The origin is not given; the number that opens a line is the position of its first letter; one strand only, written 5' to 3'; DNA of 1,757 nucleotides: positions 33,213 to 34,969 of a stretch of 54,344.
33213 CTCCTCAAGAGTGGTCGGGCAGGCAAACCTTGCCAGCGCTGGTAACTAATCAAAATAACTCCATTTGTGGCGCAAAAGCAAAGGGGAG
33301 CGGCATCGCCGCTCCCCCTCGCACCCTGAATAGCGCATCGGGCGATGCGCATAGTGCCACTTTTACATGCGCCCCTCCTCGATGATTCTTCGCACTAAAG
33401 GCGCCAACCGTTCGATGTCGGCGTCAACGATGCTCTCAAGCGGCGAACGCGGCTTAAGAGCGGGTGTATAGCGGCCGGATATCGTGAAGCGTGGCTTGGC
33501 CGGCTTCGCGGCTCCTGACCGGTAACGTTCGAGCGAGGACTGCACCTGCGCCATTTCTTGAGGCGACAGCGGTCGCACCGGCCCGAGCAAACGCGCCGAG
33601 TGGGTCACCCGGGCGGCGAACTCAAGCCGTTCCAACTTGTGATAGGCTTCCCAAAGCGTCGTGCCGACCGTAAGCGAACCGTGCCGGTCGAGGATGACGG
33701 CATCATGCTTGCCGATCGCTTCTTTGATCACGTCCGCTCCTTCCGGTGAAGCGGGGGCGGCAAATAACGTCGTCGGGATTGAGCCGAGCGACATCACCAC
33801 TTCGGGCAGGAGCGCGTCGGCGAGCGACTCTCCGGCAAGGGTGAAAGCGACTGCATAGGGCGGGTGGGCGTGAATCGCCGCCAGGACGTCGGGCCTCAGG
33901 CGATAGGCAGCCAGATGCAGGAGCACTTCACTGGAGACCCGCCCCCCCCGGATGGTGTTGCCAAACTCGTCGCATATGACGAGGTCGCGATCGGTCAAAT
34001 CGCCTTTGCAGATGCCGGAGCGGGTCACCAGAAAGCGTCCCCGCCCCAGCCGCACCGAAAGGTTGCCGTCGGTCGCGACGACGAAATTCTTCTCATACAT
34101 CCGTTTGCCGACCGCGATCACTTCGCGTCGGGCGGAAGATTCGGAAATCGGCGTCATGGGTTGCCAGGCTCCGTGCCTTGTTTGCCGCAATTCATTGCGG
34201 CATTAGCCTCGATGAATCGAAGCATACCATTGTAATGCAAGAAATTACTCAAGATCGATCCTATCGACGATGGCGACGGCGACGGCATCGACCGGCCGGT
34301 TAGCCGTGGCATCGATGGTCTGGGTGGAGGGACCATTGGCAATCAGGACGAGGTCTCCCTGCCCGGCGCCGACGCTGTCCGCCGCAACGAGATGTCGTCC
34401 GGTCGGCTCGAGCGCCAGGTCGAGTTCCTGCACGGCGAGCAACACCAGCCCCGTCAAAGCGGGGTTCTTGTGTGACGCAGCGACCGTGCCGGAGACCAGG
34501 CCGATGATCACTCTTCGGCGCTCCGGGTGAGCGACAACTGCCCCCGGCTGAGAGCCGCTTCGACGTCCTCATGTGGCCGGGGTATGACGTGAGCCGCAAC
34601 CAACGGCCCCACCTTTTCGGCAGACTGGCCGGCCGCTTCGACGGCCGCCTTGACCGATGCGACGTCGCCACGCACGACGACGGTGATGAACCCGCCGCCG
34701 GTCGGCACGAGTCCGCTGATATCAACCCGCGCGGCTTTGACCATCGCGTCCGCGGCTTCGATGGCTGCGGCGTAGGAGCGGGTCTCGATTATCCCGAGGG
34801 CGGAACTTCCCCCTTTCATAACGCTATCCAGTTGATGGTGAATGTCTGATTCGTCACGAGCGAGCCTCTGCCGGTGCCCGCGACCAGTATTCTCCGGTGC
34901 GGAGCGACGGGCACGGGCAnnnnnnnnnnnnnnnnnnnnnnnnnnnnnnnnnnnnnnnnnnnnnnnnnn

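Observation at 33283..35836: Self-contained four-gene mini microcompartment module: RpiR regulator + one BMC-H + one BMC-P + class II aldolase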

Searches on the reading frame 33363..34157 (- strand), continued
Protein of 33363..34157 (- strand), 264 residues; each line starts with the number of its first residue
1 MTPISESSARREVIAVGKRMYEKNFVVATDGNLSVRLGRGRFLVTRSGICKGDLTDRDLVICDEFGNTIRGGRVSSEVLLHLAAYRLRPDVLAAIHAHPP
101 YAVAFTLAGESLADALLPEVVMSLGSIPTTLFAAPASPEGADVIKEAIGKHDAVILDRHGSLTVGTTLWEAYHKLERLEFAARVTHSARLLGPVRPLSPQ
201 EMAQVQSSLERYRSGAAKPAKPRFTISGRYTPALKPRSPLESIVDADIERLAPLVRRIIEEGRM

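Call 72: fold_search(model_id=the predicted structure, library=pdb)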
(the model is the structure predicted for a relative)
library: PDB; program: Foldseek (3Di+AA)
matches with E <= 10: 223; with E <= 0.001: 86
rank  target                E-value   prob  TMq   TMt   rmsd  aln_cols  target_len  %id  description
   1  2opi_B                2.9e-14  1.00  0.62  0.77   4.0       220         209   25  Crystal Structure of L-fuculose-1-phosphate aldolase from Bacteroides thetaiotaomicron (released 2007-02-27)
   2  8iqa_A                3.4e-13  1.00  0.57  0.65   8.8       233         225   25  Crystal structure of Pyruvic Oxime Dioxygenase (POD) from Alcaligenes faecalis deleted N-terminal 18 residues (released 2024-03-20)
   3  2irp_A                3.8e-13  1.00  0.55  0.69   4.8       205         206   26  Crystal structure of the l-fuculose-1-phosphate aldolase (aq_1979) from aquifex aeolicus VF5 (released 2007-10-30)
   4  6voq                  4.5e-13  1.00  0.62  0.78   3.4       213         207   28  Crystal structure of YgbL, a putative aldolase/epimerase/decarboxylase from Klebsiella pneumoniae (released 2020-02-19)
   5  2irp_B                4.8e-13  1.00  0.56  0.70   4.1       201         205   26  Crystal structure of the l-fuculose-1-phosphate aldolase (aq_1979) from aquifex aeolicus VF5 (released 2007-10-30)
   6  2opi_A                5.5e-13  1.00  0.62  0.79   3.5       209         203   25  Crystal Structure of L-fuculose-1-phosphate aldolase from Bacteroides thetaiotaomicron (released 2007-02-27)
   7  8iqa_C                5.8e-13  1.00  0.57  0.63   9.2       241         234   26  Crystal structure of Pyruvic Oxime Dioxygenase (POD) from Alcaligenes faecalis deleted N-terminal 18 residues (released 2024-03-20)
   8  8il8_A                6.2e-13  1.00  0.57  0.65   8.8       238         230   26  Crystal structure of Pyruvic Oxime Dioxygenase (POD) from Alcaligenes faecalis (released 2024-03-06)
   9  8ix6                  7.0e-13  1.00  0.59  0.69   5.1       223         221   26  Crystal structure of Pyruvic Oxime Dioxygenase (POD) from Bradyrhizobium sp. WSM3983 (released 2024-04-03)
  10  8iqa_B                1.1e-12  1.00  0.56  0.63   9.2       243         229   26  Crystal structure of Pyruvic Oxime Dioxygenase (POD) from Alcaligenes faecalis deleted N-terminal 18 residues (released 2024-03-20)
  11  6vop                  2.2e-12  1.00  0.62  0.77   3.5       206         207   29  Crystal structure of YgbL, a putative aldolase/epimerase/decarboxylase from Escherichia coli (released 2020-02-19)
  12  1e4c                  3.2e-12  1.00  0.62  0.77   4.2       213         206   26  L-Fuculose 1-Phosphate Aldolase from Escherichia coli Mutant S71Q (released 2000-11-06)
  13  2fk5_B                6.6e-12  1.00  0.55  0.74   5.1       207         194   28  Crystal structure of l-fuculose-1-phosphate aldolase from Thermus thermophilus HB8 (released 2007-01-04)
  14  4c25                  9.0e-12  1.00  0.58  0.71   4.8       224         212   27  L-fuculose 1-phosphate aldolase (released 2013-12-18)
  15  1jdi_A                1.1e-11  1.00  0.61  0.71   3.5       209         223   22  CRYSTAL STRUCTURE OF L-RIBULOSE-5-PHOSPHATE 4-EPIMERASE (released 2002-01-23)
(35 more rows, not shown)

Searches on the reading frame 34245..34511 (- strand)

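Call 4: search_protein_families(library=pfam, proteins=[window:34245-34511:-], max_evalue=0.01)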
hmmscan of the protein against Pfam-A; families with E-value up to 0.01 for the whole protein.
window:34245-34511:- (88 aa): 1 family
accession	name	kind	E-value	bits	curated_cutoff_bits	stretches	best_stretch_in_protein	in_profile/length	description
PF03319.19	EutN_CcmL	-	2.5e-23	82.8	25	1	1-83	1-83/83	Ethanolamine utilisation protein EutN/carboxysome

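Call 31: search_protein_families(library=ncbifam, proteins=[window:34245-34511:-], max_evalue=0.00001)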
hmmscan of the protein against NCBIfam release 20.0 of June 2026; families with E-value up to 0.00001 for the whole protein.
window:34245-34511:- (88 aa): 2 families
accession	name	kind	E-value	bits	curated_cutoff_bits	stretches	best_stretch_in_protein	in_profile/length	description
NF053795.1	beta_CO2some_L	equivalog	1.8e-20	73.2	125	1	1-87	1-87/99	beta-carboxysome shell vertex protein CcmL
NF011992.0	PRK15448.1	equivalog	1.5e-10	41.1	118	1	2-85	2-85/95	ethanolamine utilization microcompartment protein EutN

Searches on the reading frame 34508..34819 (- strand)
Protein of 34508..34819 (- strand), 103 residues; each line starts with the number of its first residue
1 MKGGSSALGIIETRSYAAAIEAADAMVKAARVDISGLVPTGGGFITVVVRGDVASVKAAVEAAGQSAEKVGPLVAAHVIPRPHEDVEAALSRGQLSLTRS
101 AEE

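Call 4: search_protein_families(library=pfam, proteins=[window:34508-34819:-], max_evalue=0.01)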
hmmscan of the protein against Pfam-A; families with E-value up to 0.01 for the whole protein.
window:34508-34819:- (103 aa): 1 family
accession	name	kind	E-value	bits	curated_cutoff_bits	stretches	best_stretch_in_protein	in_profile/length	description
PF00936.24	BMC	-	3.2e-27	94.7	24.5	1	7-82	1-75/75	BMC domain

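Call 26: find_related_loci(query=window:34508-34819:-, collection=genome_contigs, flank=10000)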
Query window:34508-34819:- (103 aa) in genome_contigs; peptide patterns used: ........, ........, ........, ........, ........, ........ (x = any residue, [..] = any of these).
600 stretches matched a pattern (row limit reached: there are more); 574 encode a relative of the query (tblastn E <= 1e-3); the best 80 are kept; 80 distinct loci.
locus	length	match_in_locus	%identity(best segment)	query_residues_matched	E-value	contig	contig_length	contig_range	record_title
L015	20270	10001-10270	59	5-94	3e-30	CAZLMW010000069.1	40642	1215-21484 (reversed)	MAG TPA_asm: uncultured Enterobacteriaceae bacterium isolate binchicken_co46_896 genome assembly, contig: NODE_1638_leng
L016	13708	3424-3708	55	5-99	9e-30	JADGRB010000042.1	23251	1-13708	MAG: Proteobacteria bacterium isolate Chersky.8_6 contig-100_131, whole genome shotgun sequence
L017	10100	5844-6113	58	5-94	1e-29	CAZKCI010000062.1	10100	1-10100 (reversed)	MAG TPA_asm: uncultured bacterium isolate binchicken_co255_117 genome assembly, contig: k141_4017921, whole genome shotg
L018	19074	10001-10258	60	5-90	4e-29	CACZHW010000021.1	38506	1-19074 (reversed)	MAG: uncultured Clostridiales bacterium isolate RUG12645 genome assembly, contig: RUG12645_asm_21, whole genome shotgun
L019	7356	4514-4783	58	5-94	4e-29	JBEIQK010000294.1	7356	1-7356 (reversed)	MAG: Alphaproteobacteria bacterium isolate Sample-107-S7-bin-128 Sample_107_S7-bin_128-k141_1129911, whole genome shotgu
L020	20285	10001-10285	54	5-99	7e-29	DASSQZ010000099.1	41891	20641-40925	MAG TPA_asm: Myxococcales bacterium isolate SMAG_U476 k141_1608909, whole genome shotgun sequence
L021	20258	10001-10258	62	5-90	5e-29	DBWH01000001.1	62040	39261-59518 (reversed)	MAG TPA_asm: Mageeibacillus sp. UBA1243 UBA1243_contig_184061, whole genome shotgun sequence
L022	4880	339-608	59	5-94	5e-29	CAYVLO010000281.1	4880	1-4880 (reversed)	MAG TPA_asm: uncultured Anaerolineaceae bacterium isolate SRP241341_co1_181 genome assembly, contig: NODE_15309_length_4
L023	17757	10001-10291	57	7-103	2e-28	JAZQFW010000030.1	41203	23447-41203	MAG: Ructibacterium sp. isolate T1900044632_TS20190098.MAGScoT_cleanbin_000007 SGB_1064_k141_754665, whole genome shotgu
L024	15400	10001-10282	54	5-98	1e-28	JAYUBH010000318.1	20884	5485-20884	MAG: Deltaproteobacteria bacterium isolate GFS_6721 GFS_6721_317, whole genome shotgun sequence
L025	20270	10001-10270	57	5-94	1e-28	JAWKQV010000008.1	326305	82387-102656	MAG: Kofleriaceae bacterium isolate ABC1.117 ABC1.117.fa-8, whole genome shotgun sequence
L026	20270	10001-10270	58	5-94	1e-28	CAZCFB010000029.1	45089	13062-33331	MAG TPA_asm: uncultured Kofleriaceae bacterium isolate SRP077602_co7_524 genome assembly, contig: NODE_3708_length_45089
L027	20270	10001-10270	57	5-94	2e-28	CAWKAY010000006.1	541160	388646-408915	MAG: uncultured Acidimicrobiaceae bacterium isolate MFD09779.bin.1.222 genome assembly, contig: contig_39284, whole geno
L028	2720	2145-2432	56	1-93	3e-28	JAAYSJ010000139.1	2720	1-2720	MAG: Clostridiales bacterium isolate AS23ysBPME_32 212731_AS23, whole genome shotgun sequence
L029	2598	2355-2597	60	5-85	3e-28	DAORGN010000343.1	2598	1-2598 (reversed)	MAG TPA_asm: Pseudomonadota bacterium isolate AMR_MDS_0801 NODE_26388_length_2598_cov_4.504915, whole genome shotgun seq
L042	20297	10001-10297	63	5-103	2e-27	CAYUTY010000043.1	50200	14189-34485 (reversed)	MAG TPA_asm: uncultured Anaerolineaceae bacterium isolate binchicken_co322_166 genome assembly, contig: NODE_1233_length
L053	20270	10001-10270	67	5-94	6e-27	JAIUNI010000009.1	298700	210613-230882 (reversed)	MAG: Chloroflexota bacterium isolate ANAER1 spades-bin.52~NODE_155_length_298700_cov_3.44382, whole genome shotgun seque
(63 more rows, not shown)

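Call 31: search_protein_families(library=ncbifam, proteins=[window:34508-34819:-], max_evalue=0.00001)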
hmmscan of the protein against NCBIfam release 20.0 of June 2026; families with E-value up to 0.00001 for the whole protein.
window:34508-34819:- (103 aa): 5 families
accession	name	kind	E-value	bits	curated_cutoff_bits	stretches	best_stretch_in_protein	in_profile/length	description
NF012018.0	PRK15474.1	equivalog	4.7e-28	97.4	133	1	7-90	3-86/97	ethanolamine utilization microcompartment protein EutM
NF053791.1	BMC_CsoS1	equivalog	3.2e-24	85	166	1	7-90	8-92/93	alpha-carboxysome major shell protein CsoS1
NF053792.1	beta_CO2some_O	equivalog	1e-22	80.7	270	1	5-93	111-199/205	beta-carboxysome assembly protein CcmO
NF012010.0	PRK15466.1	equivalog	1.3e-14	54.6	218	1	6-88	3-85/166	ethanolamine utilization microcompartment protein EutK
TIGR02526.1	eut_PduT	equivalog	5.6e-13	49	250.3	1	6-92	3-87/182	ethanolamine utilization microcompartment shell protein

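Call 53: search_protein_families(library=pfam, proteins=[L053:6426-7106:+, L053:7828-8775:+, L053:9128-9937:+, L053:9998-10309:+, L053:10351-10686:+, L053:10905-11444:+, L053:11585-12103:+, L042:7007-7858:+, L042:7962-8648:+, L042:9108-9923:+], max_evalue=0.001)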
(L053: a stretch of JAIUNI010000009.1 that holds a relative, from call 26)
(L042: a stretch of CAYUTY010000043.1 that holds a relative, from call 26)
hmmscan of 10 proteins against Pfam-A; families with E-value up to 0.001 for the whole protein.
L053:6426-7106:+ (226 aa): 1 family
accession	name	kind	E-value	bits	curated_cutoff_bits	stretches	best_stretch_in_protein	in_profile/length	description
PF02502.23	LacAB_rpiB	-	1e-53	181.4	24.7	1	80-216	1-138/138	Ribose/Galactose Isomerase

L053:7828-8775:+ (315 aa): 1 family
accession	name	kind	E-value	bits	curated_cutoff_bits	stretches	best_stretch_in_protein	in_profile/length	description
PF01791.15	DeoC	-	3e-17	63.5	23.8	1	93-299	5-226/229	DeoC/LacD family aldolase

L053:9128-9937:+ (269 aa): 1 family
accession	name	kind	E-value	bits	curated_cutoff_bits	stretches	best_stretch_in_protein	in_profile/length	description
PF02522.19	Antibiotic_NAT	-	2.9e-91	305.6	25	1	35-266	1-232/232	Aminoglycoside 3-N-acetyltransferase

L053:9998-10309:+ (103 aa): 1 family
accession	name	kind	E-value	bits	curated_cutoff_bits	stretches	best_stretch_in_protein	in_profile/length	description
PF00936.24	BMC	-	1.2e-30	105.7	24.5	1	4-79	1-75/75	BMC domain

L053:10351-10686:+ (111 aa): 1 family
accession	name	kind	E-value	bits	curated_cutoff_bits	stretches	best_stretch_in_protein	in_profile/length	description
PF03319.19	EutN_CcmL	-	1.7e-27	96.2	25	1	1-83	1-83/83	Ethanolamine utilisation protein EutN/carboxysome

L053:10905-11444:+ (179 aa): 1 family
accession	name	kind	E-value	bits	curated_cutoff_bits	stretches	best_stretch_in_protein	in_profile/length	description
PF20461.3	DUF6714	-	2.9e-09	37.6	27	1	56-175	52-158/161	Family of unknown function (DUF6714)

L053:11585-12103:+ (172 aa): 1 family
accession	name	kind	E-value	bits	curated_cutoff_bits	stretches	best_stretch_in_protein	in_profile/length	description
PF01797.21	Y1_Tnp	-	8.6e-05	23.1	23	0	105-157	65-121/121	Transposase IS200 like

L042:7007-7858:+ (283 aa): 2 families
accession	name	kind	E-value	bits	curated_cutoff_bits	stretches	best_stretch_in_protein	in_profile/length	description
PF04151.21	PPC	-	5.4e-05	24.4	25.9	1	201-270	2-69/70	Bacterial pre-peptidase C-terminal domain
PF13428.12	TPR_14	-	6.4e-05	23.7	23.5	0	6-47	2-43/44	Tetratricopeptide repeat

L042:7962-8648:+ (228 aa): 1 family
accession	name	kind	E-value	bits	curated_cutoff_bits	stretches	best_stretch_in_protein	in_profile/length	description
PF10069.14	DICT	-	1.5e-17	64.1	23.8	1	11-125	3-126/129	Sensory domain in DIguanylate Cyclases and Two-component system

L042:9108-9923:+ (271 aa): 1 family
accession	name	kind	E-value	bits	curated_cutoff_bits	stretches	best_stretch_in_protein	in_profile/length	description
PF02522.19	Antibiotic_NAT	-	2.8e-90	302.4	25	1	35-267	1-232/232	Aminoglycoside 3-N-acetyltransferase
